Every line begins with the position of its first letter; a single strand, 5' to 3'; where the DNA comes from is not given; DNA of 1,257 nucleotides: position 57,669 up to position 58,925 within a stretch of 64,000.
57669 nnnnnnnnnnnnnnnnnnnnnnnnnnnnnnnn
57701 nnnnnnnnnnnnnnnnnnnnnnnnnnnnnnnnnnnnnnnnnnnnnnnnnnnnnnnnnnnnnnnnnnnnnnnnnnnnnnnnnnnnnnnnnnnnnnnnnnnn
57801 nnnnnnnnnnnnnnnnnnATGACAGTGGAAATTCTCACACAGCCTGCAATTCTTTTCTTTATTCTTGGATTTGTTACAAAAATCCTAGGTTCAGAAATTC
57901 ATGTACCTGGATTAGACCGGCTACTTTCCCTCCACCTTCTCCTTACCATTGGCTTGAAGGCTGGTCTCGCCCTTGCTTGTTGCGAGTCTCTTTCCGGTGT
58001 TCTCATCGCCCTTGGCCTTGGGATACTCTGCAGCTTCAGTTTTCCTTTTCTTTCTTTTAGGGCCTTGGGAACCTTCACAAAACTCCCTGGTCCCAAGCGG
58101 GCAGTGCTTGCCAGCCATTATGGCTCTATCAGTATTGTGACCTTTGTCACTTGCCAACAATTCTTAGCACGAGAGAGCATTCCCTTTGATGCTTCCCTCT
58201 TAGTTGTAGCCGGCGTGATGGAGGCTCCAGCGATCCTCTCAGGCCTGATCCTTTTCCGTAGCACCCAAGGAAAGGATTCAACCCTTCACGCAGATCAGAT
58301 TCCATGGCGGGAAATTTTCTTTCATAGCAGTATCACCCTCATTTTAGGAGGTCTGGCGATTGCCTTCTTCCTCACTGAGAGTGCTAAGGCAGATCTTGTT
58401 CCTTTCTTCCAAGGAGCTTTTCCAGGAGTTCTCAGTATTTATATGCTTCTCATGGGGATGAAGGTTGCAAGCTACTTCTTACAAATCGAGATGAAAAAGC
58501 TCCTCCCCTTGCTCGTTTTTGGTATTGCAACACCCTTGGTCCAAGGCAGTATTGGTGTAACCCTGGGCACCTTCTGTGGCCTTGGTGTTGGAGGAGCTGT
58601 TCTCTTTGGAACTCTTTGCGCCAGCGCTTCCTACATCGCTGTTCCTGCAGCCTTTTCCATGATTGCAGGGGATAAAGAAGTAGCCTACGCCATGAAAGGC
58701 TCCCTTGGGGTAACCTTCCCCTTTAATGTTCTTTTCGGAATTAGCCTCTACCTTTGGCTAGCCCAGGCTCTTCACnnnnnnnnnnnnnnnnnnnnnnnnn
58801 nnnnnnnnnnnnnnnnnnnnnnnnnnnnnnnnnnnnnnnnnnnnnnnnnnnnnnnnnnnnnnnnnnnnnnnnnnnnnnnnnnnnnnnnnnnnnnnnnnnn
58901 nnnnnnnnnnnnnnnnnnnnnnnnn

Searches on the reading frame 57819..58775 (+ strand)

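Call 66: search_protein_families(library=pfam, proteins=[window:57819-58775:+], max_evalue=0.001)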
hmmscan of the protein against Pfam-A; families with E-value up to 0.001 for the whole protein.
window:57819-58775:+ (319 aa): 1 family
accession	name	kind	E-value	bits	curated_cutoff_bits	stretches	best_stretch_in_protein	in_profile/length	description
PF05982.17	Sbt_1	-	5.3e-77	259.6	27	1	9-316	1-308/308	Na+-dependent bicarbonate transporter superfamily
